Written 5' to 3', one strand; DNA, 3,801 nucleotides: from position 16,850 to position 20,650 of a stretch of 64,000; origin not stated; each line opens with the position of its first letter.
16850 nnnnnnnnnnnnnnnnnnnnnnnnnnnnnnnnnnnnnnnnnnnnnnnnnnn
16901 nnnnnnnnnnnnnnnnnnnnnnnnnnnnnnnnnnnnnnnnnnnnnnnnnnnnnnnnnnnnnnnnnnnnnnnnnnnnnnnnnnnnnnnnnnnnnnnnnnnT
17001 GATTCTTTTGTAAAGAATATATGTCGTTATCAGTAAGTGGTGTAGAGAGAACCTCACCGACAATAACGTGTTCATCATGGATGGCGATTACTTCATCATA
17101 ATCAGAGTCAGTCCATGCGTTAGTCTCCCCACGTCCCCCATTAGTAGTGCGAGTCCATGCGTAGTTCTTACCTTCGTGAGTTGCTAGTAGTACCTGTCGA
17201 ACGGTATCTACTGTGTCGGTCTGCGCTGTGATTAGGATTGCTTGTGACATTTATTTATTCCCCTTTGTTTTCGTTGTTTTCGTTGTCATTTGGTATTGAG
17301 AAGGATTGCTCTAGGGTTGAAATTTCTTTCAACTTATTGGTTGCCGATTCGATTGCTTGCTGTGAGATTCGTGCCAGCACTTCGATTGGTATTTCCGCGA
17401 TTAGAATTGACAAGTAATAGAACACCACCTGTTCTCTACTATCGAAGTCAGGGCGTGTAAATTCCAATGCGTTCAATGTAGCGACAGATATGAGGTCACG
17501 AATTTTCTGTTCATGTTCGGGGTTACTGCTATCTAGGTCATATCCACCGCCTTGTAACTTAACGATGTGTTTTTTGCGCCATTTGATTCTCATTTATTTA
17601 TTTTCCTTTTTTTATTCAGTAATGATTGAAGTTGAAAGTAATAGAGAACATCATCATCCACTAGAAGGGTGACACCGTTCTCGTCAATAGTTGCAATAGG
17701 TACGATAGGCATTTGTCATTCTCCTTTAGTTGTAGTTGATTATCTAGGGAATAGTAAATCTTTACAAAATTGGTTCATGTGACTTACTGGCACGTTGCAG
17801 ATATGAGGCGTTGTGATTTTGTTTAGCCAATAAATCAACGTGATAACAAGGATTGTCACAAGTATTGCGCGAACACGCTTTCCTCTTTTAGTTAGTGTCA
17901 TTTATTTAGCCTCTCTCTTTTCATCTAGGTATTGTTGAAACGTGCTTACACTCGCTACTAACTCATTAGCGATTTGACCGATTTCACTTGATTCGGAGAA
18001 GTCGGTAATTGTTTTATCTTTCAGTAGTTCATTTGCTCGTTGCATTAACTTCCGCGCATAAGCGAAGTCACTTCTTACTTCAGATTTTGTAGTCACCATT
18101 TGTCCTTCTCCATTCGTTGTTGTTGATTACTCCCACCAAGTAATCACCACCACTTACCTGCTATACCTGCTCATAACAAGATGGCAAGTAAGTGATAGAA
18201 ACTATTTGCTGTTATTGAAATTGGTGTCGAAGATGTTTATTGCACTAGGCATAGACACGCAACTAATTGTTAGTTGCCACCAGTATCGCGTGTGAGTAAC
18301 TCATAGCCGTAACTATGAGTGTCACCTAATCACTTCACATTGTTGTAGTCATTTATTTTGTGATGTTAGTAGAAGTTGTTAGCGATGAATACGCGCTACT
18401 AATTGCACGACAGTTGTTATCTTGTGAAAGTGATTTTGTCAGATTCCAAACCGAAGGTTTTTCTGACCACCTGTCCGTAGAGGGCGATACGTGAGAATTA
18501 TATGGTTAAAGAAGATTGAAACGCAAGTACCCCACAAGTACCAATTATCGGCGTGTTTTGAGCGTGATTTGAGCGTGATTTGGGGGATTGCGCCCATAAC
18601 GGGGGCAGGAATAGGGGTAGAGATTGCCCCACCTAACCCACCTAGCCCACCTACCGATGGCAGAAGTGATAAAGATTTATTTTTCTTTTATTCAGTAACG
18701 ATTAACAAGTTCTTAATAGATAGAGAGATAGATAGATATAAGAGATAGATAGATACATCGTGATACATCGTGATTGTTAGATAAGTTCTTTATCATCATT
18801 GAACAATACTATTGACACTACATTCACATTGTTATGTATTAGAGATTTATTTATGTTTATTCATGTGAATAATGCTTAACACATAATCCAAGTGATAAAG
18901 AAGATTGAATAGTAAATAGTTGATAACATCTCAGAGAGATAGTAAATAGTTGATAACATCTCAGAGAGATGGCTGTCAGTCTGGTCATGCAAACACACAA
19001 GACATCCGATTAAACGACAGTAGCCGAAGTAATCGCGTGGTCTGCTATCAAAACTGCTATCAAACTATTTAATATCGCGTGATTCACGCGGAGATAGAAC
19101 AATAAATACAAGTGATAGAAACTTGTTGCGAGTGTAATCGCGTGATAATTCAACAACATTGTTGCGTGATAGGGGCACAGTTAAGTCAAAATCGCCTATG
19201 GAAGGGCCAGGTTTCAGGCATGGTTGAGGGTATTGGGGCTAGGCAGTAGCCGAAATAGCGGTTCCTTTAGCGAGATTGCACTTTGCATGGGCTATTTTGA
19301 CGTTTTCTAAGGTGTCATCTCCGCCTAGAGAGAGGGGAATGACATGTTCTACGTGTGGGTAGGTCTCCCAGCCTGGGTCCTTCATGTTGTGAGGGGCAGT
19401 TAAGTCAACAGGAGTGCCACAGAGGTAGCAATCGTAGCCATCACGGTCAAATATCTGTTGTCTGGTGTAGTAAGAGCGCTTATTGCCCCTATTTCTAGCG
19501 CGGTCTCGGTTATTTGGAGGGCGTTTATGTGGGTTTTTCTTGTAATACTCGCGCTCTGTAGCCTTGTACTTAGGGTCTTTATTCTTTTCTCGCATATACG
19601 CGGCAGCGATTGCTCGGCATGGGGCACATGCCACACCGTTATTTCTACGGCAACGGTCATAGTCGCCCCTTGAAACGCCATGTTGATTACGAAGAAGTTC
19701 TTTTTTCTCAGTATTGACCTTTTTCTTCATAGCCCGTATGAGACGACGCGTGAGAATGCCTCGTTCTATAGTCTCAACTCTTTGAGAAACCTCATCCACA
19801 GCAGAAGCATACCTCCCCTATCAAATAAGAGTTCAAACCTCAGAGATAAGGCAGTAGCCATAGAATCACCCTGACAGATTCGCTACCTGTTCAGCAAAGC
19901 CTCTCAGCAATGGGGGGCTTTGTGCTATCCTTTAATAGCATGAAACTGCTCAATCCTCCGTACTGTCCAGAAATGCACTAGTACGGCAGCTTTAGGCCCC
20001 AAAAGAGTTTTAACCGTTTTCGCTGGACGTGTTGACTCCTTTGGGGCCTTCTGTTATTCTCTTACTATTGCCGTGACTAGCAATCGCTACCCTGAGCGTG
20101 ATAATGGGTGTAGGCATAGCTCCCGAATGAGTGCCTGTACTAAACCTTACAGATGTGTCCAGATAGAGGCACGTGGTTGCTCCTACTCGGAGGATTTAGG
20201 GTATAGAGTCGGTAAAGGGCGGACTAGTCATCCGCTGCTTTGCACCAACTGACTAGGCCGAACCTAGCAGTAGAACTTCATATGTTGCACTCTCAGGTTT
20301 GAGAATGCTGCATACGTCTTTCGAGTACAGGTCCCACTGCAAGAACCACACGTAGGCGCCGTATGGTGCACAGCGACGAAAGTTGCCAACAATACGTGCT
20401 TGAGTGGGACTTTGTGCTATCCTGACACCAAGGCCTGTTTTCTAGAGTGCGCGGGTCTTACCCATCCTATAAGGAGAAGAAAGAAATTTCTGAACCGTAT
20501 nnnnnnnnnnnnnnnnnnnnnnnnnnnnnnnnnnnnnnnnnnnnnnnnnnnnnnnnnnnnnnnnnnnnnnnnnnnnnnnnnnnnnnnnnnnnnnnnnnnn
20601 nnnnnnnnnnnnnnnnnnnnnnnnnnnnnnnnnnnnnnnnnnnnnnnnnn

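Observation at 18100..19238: Iteron-rich 1.1-kb non-coding region at the strand switch: candidate replication origin or partition/operator hub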

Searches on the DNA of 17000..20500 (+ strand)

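Call 7: search_dna_similar(query=window:17000-20500:+, collection=phages, mode=near, max_rows=30)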
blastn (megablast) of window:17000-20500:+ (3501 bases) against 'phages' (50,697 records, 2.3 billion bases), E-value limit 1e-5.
No match.

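Call 13: search_dna_similar(query=window:18100-19238:+, collection=phages, mode=distant, max_rows=25)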
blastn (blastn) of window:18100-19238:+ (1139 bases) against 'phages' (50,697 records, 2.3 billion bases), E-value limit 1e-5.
No match.
